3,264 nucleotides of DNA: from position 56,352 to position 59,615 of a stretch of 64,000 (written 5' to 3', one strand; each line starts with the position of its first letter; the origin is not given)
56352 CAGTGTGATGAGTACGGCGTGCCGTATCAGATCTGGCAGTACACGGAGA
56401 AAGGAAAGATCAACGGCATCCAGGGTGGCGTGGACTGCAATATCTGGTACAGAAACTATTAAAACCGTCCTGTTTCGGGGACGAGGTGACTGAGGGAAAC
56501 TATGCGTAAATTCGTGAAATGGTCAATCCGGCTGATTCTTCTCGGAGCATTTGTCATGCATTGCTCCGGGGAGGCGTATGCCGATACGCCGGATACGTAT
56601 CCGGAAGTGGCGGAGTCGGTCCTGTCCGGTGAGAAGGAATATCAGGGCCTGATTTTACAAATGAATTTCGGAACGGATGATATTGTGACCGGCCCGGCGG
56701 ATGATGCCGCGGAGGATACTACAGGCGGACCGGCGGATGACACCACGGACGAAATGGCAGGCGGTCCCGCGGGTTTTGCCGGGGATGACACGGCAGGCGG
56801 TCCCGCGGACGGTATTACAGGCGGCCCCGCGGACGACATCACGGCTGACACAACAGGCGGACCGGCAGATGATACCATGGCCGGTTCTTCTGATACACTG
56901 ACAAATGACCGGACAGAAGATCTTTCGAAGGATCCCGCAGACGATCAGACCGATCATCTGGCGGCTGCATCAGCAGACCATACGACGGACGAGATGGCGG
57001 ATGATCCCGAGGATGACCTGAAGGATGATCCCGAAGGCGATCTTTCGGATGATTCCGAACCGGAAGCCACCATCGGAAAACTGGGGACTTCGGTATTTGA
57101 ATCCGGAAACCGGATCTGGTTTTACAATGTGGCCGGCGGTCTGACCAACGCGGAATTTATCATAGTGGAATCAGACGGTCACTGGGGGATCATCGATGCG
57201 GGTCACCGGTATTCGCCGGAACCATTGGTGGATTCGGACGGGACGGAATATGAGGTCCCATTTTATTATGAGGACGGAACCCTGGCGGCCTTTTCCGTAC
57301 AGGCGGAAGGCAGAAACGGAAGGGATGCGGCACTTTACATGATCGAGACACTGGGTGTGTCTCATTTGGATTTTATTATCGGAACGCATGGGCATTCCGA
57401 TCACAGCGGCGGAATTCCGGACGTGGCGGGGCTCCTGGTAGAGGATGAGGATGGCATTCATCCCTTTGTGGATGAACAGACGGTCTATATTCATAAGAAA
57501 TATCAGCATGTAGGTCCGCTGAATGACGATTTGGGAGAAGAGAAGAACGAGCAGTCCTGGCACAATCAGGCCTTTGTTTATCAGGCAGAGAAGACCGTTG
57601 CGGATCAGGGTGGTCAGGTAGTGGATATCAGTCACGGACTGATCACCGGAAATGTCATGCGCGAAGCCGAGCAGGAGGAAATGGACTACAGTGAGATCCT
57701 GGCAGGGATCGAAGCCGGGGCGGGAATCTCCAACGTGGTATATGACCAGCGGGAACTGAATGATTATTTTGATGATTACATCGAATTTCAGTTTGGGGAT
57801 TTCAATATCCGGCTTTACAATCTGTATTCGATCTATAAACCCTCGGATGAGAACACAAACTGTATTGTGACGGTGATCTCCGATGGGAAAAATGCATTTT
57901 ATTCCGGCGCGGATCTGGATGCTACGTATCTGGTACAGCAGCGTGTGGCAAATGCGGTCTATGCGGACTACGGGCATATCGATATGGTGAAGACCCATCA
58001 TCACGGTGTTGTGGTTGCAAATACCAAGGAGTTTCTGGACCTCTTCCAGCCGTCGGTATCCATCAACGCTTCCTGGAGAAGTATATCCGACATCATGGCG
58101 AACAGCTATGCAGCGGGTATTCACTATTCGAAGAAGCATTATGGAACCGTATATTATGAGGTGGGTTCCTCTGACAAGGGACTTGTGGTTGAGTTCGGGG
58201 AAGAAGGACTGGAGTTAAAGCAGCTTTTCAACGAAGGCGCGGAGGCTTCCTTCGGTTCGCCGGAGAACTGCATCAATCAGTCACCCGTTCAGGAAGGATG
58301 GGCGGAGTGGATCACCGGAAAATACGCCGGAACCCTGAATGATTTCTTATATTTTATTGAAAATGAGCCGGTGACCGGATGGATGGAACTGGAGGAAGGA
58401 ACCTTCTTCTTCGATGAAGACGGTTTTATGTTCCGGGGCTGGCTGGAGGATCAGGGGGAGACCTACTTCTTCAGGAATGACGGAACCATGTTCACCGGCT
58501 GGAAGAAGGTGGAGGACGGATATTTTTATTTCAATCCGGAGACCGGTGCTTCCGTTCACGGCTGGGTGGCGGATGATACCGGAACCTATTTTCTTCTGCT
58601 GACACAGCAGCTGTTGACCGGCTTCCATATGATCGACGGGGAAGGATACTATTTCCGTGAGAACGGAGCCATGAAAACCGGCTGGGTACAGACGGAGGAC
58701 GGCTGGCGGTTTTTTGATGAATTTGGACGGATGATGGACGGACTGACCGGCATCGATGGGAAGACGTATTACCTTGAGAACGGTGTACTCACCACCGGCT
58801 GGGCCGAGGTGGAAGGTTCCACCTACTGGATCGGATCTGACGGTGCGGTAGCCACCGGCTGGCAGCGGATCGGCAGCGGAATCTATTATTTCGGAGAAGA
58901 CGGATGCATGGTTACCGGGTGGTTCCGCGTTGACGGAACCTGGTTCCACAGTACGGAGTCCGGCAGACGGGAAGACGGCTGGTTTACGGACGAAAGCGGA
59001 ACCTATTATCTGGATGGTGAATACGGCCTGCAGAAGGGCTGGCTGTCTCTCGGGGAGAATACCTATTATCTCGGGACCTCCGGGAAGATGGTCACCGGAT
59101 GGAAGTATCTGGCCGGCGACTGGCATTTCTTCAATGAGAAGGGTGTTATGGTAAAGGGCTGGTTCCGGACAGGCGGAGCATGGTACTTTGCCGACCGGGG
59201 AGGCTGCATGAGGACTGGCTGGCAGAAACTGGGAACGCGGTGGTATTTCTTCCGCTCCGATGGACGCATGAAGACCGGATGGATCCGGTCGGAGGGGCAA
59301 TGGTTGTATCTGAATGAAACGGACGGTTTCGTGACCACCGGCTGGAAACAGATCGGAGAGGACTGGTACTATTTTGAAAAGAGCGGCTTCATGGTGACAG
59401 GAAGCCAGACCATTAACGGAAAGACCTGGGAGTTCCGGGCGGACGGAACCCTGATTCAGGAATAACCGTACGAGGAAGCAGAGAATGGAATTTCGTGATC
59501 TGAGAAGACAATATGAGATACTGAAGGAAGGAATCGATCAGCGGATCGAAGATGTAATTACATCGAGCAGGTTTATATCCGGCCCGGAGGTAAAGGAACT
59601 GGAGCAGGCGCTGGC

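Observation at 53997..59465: LytC-like (repeats + GH25) and Pce-like (MBL + repeats) genes embedded inside a polysaccharide operon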

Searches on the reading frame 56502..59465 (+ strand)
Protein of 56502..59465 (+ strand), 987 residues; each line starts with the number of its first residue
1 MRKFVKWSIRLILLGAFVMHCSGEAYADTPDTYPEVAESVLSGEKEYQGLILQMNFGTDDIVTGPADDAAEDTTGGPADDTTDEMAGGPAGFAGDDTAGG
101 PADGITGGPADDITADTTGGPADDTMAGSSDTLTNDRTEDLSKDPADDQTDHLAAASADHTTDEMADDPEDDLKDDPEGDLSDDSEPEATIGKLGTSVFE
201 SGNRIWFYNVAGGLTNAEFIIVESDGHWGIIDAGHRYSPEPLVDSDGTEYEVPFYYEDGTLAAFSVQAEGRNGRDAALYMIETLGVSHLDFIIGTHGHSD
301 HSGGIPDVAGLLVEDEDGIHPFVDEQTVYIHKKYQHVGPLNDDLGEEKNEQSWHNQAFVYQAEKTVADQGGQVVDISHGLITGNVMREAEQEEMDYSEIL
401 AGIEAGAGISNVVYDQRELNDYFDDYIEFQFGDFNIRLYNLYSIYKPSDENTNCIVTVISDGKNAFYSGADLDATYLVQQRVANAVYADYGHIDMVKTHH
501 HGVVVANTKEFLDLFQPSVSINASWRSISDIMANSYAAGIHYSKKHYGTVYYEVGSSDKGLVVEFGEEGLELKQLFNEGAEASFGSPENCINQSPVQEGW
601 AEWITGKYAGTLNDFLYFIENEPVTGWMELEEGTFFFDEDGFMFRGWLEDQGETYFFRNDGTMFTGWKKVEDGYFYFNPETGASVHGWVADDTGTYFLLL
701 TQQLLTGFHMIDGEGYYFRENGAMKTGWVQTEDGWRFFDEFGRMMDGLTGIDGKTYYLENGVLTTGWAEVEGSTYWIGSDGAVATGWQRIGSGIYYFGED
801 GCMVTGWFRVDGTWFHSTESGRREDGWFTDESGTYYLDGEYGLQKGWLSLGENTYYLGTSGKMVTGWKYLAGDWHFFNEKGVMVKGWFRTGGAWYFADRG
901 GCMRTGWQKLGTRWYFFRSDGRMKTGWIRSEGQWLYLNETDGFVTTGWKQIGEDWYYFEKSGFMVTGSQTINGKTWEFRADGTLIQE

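Call 3: search_protein_families(library=pfam, proteins=[window:56502-59465:+], max_evalue=0.01)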
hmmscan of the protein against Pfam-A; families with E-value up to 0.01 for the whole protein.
window:56502-59465:+ (987 aa): 3 families
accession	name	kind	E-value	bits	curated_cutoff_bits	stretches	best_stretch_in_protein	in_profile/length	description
PF19127.6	Choline_bind_3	-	5.7e-53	177.1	27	7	905-942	2-40/47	Choline-binding repeat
PF01473.26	Choline_bind_1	-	2.5e-31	106.8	20.5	2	946-962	1-17/19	Putative cell wall binding repeat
PF12706.13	Lactamase_B_2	-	0.0036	17.4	27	1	286-357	28-96/200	Beta-lactamase superfamily domain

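Call 7: search_solved_structures(query=window:56502-59465:+, max_evalue=1, show_alignments=2)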
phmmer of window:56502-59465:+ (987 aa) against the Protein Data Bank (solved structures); distinct sequences matched with E-value up to 1: 59.
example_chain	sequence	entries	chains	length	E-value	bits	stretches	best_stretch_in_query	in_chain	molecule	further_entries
7pog_A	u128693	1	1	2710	1.9e-64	221.3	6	633-840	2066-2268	Toxin A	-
9mx1_A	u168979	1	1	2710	2.3e-60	207.8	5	631-984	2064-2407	Toxin A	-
8jhz_A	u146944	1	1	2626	1.6e-58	201.7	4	633-967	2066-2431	Hemorrhagic toxin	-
7u1z_B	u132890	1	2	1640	2.6e-47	164.6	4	631-839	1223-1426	Toxin A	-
2bib_A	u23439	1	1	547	4e-44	154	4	842-967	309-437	TEICHOIC ACID PHOSPHORYLCHOLINE ESTERASE/ CHOLINE BINDING PROTEIN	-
7v1n_A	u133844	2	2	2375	3.9e-38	134.2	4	624-846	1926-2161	Toxin B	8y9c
8jb5_A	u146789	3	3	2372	2.1e-36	128.5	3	644-810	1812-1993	Cytotoxin-L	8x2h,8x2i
8qen_A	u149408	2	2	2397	2.9e-36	128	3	623-852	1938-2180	Toxin B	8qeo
6oq5_A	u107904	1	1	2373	3.4e-36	127.8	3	623-853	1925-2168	Toxin B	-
7n97_A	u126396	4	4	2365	3.5e-36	127.7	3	623-852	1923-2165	Toxin B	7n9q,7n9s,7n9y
7n95_A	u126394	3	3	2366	3.6e-36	127.7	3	623-852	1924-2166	Toxin B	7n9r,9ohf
8y9b_B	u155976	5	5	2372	4.1e-36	127.5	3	623-853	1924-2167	Toxin B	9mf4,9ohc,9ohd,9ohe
6jyx_A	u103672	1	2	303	1.1e-30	109.6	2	795-977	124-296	Choline binding protein J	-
2v04_A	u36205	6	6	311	1e-29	106.3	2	795-977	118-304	CHOLINE BINDING PROTEIN F | CHOLINE-BINDING PROTEIN F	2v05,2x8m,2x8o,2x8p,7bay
2vyu_A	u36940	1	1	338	1.4e-29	105.9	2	854-977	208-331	CHOLINE BINDING PROTEIN F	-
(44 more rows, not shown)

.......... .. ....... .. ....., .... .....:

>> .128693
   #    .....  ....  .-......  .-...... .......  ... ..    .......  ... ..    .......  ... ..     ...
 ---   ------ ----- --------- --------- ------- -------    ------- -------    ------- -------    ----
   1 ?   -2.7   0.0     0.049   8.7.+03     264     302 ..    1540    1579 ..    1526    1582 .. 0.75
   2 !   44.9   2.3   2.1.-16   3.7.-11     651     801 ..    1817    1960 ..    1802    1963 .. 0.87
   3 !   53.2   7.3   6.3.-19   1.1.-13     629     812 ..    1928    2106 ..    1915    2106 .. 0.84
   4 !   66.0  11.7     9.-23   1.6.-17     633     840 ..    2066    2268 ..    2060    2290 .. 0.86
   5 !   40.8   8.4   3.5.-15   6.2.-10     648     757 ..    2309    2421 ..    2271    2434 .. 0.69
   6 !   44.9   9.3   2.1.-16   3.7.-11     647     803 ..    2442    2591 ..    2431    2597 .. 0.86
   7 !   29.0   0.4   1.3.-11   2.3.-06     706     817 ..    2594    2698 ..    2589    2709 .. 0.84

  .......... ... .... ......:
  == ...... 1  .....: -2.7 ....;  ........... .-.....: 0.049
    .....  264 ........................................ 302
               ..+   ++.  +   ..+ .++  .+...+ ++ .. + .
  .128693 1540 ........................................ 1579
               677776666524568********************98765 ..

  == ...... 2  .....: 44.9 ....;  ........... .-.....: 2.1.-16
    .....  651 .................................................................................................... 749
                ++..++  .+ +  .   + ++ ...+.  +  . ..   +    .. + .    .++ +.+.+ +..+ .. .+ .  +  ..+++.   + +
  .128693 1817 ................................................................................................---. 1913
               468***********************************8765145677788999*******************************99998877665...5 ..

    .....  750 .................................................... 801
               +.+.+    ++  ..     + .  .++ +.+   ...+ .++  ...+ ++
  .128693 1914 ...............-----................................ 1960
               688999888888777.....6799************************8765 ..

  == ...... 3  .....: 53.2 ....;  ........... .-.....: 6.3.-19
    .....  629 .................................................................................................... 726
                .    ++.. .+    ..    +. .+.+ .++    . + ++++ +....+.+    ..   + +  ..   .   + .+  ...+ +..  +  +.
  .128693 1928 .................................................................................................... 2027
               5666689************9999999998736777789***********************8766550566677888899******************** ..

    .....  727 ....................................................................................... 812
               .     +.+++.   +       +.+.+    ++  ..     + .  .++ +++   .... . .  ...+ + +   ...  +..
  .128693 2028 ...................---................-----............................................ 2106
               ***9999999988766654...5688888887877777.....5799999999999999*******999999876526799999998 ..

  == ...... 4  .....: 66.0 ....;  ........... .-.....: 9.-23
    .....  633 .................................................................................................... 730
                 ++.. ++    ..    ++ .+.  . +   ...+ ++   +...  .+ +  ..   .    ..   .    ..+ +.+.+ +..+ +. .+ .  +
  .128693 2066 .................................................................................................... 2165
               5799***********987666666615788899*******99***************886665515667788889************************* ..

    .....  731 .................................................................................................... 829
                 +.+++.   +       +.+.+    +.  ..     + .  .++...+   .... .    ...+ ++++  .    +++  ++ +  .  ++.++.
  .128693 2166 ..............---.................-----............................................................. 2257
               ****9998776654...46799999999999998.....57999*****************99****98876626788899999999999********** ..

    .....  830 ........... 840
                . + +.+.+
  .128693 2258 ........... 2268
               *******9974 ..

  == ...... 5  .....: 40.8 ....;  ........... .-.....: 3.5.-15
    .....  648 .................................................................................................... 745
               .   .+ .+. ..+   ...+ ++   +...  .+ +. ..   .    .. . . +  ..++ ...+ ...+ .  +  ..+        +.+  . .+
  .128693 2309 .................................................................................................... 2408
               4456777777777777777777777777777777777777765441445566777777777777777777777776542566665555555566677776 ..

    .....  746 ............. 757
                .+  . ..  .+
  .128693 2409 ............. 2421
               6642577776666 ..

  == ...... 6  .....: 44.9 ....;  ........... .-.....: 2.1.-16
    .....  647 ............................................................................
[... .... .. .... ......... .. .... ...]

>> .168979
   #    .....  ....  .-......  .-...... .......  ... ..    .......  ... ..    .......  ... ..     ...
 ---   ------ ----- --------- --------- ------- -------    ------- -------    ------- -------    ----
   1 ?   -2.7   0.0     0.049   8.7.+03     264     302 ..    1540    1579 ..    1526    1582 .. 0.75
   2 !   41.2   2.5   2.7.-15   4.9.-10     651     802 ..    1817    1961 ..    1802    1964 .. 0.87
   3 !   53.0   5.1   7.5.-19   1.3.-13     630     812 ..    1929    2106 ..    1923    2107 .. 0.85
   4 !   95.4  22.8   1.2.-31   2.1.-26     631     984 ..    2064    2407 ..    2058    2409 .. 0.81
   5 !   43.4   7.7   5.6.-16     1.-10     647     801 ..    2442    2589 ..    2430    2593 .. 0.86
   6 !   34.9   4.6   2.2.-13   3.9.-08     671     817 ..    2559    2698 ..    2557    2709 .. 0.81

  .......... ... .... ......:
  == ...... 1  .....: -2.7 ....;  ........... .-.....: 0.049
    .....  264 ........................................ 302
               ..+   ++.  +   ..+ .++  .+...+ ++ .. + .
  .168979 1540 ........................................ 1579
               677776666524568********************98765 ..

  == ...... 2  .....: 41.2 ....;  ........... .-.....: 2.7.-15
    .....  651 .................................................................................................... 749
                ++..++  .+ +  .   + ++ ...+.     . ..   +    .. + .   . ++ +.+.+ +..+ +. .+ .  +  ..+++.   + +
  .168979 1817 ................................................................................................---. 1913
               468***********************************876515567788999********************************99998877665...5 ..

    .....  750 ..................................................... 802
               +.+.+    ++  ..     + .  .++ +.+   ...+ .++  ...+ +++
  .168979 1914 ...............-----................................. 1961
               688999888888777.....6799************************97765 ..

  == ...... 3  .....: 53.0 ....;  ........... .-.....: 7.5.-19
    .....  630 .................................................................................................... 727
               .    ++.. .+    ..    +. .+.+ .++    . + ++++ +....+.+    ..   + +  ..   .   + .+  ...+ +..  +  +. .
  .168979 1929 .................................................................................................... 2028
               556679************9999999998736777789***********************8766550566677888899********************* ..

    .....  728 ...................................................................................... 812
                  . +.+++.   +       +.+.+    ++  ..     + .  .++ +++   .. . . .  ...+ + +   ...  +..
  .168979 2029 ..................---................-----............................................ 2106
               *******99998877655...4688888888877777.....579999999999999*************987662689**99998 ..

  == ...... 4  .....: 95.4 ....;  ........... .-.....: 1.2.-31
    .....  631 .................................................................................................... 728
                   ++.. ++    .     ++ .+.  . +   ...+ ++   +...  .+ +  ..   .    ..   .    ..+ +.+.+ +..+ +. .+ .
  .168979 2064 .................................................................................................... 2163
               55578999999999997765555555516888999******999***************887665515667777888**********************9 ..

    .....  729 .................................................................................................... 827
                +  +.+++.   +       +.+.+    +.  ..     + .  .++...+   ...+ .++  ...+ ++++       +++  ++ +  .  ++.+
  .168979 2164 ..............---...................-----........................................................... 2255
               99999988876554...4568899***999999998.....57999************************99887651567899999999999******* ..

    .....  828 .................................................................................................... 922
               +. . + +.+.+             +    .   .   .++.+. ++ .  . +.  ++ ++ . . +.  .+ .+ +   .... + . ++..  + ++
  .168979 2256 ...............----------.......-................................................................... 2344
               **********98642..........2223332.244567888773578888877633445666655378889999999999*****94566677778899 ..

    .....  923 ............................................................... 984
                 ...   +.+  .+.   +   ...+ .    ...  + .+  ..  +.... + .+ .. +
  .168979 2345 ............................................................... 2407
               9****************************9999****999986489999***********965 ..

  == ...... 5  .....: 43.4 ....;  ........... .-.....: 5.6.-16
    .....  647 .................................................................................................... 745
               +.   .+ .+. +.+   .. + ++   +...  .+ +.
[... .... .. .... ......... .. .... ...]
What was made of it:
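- CWB repeats also bind non-choline ligands in clostridial toxins and in glucansucrases, both of which appear among the repeat hits in call 7.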

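Call 8: search_protein_families(library=ncbifam, proteins=[window:56502-59465:+], max_evalue=0.01)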
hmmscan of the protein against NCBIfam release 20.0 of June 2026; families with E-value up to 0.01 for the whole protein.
window:56502-59465:+ (987 aa): 5 families
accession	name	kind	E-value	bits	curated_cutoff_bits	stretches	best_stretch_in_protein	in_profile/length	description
NF033930.1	pneumo_PspA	exception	1.7e-73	248.5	850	2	794-966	450-622/659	pneumococcal surface protein A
NF033838.0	PspC_subgroup_1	exception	8.8e-66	223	700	3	865-984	486-604/684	pneumococcal surface protein PspC, choline-binding form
NF033840.1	PspC_relate_1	equivalog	1.2e-59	202.4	850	4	864-976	828-939/967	PspC-related protein choline-binding protein 1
TIGR04035.1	glucan_65_rpt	repeat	1.2e-34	118.3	147.7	4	955-983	1-29/64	glucan-binding repeat-containing protein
NF049846.1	blaAHM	exception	0.008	15.1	590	0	449-519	192-257/304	AHM family subclass B3-like metallo-beta-lactamase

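Call 85: list_cluster_members(proteins=[P0305, window:56502-59465:+, window:53997-56462:+, window:35808-36632:+])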
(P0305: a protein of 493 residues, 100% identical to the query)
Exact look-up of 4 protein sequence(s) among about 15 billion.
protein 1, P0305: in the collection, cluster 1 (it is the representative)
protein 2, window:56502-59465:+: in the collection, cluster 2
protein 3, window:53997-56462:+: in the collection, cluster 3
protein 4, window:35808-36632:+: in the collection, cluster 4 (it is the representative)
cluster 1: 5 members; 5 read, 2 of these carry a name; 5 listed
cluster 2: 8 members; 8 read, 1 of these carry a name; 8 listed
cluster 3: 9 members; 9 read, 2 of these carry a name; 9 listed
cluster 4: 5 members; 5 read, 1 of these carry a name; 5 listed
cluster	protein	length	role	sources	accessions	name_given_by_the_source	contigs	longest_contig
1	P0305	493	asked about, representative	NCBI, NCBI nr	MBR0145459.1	MAG: hypothetical protein IJM25_02220 [Eubacterium sp.] | hypothetical protein [Eubacterium sp.]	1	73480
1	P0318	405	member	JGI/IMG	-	hypothetical protein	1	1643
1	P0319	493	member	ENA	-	-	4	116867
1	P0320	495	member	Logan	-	-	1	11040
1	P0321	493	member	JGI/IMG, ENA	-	-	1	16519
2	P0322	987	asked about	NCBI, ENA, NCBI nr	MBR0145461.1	MAG: hypothetical protein IJM25_02230 [Eubacterium sp.] | hypothetical protein [Eubacterium sp.]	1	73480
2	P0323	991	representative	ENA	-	-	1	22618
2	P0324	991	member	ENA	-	-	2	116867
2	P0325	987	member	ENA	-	-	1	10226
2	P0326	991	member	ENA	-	-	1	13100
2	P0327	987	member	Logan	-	-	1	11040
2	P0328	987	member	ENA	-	-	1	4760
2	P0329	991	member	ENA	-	-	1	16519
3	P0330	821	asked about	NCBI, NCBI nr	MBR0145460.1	MAG: hypothetical protein IJM25_02225 [Eubacterium sp.] | hypothetical protein [Eubacterium sp.]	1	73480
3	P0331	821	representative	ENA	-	-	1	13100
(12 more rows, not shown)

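Call 88: find_encoding_contigs(protein=window:56502-59465:+, flank=10000, max_places=4)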
Protein window:56502-59465:+ (987 aa): 1 contig read that carries it; 1 place shown.
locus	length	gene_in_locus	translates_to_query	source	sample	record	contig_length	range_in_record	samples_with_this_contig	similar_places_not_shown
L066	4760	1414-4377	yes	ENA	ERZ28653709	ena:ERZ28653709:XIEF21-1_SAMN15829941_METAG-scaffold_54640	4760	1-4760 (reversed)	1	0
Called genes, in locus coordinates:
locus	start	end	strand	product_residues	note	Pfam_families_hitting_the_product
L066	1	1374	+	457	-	?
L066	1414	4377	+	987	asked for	PF01473:Choline_bind_1 (faint), PF19127:Choline_bind_3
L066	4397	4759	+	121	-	?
